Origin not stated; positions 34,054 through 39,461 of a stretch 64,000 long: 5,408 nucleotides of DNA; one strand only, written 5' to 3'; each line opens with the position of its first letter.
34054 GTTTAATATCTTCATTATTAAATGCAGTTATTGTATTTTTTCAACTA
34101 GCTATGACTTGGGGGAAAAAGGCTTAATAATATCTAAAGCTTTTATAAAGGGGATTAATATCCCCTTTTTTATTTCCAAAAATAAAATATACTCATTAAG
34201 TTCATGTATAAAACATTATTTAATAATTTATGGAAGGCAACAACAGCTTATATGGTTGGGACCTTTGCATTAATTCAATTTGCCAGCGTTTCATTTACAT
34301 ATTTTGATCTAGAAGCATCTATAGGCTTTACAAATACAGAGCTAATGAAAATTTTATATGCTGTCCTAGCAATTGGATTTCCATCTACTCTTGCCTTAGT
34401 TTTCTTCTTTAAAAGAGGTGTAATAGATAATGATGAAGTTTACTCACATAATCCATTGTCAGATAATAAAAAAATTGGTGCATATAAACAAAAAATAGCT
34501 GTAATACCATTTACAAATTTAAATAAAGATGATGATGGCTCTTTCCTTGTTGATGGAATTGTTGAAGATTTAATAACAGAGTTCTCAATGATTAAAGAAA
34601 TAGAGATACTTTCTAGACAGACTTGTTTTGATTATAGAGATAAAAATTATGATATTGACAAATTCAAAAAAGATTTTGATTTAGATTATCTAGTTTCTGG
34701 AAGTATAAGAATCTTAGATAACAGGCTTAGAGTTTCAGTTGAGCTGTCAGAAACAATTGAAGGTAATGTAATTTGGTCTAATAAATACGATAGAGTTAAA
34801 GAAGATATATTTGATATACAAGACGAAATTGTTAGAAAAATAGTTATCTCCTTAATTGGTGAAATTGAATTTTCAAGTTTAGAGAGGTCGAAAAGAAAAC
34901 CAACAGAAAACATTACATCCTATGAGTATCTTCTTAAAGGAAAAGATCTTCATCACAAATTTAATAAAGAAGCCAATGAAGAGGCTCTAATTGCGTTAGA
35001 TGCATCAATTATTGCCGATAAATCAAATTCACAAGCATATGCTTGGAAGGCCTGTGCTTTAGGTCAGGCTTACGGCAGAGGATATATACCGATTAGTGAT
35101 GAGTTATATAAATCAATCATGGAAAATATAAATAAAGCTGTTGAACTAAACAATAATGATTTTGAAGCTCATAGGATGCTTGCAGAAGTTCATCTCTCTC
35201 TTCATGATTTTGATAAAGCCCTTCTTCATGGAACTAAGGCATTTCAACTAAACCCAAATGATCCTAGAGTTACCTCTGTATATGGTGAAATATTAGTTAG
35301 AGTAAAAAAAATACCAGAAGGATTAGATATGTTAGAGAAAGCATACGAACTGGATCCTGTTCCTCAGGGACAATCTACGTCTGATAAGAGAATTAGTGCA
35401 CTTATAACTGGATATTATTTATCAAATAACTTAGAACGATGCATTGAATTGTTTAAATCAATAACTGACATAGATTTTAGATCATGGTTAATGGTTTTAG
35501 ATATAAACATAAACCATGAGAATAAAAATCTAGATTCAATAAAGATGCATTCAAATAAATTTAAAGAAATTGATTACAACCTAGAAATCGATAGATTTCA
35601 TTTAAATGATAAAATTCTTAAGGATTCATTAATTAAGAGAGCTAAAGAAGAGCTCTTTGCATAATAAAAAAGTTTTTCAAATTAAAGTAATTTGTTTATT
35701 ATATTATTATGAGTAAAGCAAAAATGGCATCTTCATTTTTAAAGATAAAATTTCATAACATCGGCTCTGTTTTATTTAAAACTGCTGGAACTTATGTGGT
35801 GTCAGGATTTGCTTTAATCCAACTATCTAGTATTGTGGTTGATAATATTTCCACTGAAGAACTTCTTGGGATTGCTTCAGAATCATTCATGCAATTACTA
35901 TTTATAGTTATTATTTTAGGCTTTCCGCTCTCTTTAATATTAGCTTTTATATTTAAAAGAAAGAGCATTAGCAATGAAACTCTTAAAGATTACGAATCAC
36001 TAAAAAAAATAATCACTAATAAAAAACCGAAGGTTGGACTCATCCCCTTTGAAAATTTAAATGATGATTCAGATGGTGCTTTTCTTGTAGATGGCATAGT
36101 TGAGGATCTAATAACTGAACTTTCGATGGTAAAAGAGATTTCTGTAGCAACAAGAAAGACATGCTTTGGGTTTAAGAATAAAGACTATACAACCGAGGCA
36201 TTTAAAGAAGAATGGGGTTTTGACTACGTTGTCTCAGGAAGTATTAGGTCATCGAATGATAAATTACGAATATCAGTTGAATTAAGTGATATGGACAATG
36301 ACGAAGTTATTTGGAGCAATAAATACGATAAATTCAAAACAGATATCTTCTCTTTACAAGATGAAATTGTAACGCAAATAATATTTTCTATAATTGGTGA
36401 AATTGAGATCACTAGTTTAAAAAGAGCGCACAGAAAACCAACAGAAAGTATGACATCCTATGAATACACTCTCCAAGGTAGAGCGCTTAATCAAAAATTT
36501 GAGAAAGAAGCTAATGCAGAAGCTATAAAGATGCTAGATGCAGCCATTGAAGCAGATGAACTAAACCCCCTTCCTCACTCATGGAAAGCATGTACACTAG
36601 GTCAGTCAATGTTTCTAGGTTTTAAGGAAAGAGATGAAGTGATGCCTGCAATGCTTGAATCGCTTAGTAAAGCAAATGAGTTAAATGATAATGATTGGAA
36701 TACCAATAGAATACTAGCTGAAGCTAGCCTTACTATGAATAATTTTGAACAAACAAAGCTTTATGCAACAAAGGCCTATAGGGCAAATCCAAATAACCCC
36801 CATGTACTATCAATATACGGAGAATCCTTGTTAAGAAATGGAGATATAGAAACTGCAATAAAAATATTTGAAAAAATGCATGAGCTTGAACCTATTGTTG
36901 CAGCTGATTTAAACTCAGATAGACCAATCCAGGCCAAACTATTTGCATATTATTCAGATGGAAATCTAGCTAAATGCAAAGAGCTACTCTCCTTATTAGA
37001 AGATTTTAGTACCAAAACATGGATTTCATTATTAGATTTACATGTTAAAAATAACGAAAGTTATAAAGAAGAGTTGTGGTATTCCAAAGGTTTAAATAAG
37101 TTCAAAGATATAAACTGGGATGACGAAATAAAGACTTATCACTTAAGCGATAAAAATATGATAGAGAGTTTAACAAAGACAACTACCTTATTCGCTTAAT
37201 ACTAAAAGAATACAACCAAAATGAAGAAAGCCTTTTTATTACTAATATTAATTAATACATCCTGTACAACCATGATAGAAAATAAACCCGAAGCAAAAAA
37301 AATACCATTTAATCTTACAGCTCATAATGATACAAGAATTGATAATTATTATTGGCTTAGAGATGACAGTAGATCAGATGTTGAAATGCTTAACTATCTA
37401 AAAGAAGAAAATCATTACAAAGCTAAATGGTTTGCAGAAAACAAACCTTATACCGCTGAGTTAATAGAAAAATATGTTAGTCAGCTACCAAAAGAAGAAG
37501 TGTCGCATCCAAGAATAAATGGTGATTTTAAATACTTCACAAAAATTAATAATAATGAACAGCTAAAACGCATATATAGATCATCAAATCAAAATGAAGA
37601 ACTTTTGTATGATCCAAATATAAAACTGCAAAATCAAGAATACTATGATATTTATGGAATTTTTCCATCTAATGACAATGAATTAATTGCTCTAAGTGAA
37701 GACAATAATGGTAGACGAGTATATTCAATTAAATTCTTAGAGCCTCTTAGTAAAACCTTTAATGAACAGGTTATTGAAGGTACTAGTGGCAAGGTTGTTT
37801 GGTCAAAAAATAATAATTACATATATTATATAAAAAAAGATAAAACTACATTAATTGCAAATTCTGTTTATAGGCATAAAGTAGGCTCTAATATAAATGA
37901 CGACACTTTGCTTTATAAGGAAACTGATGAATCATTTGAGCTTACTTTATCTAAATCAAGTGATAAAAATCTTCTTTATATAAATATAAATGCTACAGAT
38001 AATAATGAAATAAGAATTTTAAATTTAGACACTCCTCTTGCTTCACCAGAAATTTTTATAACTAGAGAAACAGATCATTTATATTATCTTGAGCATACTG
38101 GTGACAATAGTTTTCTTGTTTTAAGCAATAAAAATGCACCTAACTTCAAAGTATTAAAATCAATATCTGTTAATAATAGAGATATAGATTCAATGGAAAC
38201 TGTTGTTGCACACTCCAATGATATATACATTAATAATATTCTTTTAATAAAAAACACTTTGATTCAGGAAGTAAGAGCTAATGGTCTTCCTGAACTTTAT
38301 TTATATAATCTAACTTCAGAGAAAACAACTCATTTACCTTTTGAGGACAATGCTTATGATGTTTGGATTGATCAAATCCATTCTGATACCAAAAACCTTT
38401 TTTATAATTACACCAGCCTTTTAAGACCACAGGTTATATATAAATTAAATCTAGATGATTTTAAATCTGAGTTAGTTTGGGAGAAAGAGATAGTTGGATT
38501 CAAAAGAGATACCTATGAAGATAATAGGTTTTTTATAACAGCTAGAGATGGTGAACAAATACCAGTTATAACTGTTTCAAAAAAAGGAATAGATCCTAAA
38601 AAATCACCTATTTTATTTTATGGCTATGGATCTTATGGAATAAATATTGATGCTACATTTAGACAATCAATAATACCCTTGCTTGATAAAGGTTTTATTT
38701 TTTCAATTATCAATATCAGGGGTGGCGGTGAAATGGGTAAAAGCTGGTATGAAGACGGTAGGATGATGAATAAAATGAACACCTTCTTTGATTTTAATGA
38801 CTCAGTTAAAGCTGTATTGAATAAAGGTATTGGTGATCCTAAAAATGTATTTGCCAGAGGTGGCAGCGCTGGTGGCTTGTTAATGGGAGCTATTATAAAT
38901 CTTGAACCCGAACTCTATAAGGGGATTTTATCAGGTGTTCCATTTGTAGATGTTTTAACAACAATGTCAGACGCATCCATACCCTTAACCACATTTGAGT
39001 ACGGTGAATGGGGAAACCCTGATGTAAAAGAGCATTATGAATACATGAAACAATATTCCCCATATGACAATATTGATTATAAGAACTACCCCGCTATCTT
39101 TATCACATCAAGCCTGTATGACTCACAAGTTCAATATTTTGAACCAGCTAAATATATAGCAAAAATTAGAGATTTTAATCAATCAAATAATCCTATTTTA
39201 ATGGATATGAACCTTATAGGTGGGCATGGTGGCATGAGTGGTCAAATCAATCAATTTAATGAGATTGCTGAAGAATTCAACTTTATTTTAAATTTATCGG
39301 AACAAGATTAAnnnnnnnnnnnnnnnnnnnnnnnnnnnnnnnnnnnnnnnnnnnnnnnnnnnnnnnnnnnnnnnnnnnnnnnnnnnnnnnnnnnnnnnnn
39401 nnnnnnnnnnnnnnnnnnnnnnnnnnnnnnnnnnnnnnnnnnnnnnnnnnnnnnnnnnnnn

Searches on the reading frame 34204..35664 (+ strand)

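Call 35: search_protein_families(library=pfam, proteins=[window:34204-35664:+], max_evalue=0.00001)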
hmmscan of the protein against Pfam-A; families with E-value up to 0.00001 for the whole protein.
window:34204-35664:+ (486 aa): 3 families
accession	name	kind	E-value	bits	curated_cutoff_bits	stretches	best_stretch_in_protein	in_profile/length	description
PF07719.23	TPR_2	-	9.6e-08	32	27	0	321-353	2-34/34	Tetratricopeptide repeat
PF12895.13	ANAPC3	-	1.2e-07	32.3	27.2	0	301-380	4-82/82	Anaphase-promoting complex, cyclosome, subunit 3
PF13431.12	TPR_17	-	1.3e-06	28.7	24.4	0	310-340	3-33/34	Tetratricopeptide repeat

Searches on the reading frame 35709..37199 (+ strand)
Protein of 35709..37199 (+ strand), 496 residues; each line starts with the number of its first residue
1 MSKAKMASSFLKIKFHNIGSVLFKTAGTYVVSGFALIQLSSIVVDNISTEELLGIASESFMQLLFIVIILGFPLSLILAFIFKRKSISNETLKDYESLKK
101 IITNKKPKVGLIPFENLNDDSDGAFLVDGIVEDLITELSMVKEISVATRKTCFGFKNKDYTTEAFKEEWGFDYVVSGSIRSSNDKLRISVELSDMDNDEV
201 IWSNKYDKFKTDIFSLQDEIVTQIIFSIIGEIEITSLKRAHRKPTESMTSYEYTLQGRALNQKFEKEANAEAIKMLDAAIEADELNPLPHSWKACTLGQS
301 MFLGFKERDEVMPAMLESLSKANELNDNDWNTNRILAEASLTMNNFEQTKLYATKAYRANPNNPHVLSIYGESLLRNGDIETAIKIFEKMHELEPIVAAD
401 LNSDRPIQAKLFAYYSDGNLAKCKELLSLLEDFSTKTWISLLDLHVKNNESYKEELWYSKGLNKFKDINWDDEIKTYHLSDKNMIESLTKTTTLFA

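Call 35: search_protein_families(library=pfam, proteins=[window:35709-37199:+], max_evalue=0.00001)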
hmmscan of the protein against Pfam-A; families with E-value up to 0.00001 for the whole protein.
window:35709-37199:+ (496 aa): 1 family
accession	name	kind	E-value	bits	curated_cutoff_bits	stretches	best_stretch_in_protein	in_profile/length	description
PF13428.12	TPR_14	-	9.6e-06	26.3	23.5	0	368-395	5-32/44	Tetratricopeptide repeat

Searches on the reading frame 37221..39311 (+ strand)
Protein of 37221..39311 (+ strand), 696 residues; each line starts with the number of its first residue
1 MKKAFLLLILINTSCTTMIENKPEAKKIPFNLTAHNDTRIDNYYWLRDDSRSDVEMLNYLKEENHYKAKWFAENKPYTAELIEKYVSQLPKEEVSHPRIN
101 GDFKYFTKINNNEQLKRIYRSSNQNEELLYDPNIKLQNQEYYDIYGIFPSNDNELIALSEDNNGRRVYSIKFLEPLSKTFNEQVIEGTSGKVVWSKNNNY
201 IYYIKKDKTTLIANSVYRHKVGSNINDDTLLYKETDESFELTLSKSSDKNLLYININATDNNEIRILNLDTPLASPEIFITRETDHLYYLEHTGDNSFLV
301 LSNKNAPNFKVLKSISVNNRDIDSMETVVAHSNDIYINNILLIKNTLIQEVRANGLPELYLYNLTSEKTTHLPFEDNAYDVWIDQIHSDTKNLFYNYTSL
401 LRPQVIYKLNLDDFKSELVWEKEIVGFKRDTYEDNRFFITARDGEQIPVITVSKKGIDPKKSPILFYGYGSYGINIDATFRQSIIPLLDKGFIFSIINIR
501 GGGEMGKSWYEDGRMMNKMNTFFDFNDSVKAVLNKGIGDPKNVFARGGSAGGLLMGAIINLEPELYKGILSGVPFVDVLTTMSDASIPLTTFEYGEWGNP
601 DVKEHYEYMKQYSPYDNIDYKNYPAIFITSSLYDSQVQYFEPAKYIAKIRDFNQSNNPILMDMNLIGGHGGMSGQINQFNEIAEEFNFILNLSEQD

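Call 37: search_protein_families(library=pfam, proteins=[window:37221-39311:+], max_evalue=0.00001)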
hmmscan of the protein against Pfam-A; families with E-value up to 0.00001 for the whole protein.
window:37221-39311:+ (696 aa): 2 families
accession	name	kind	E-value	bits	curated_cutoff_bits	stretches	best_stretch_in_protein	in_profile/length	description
PF02897.21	Peptidase_S9_N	-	8.6e-71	239.3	24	1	26-419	4-411/414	Prolyl oligopeptidase, N-terminal beta-propeller domain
PF00326.27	Peptidase_S9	-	2.7e-53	181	22.6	1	480-692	3-209/213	Prolyl oligopeptidase family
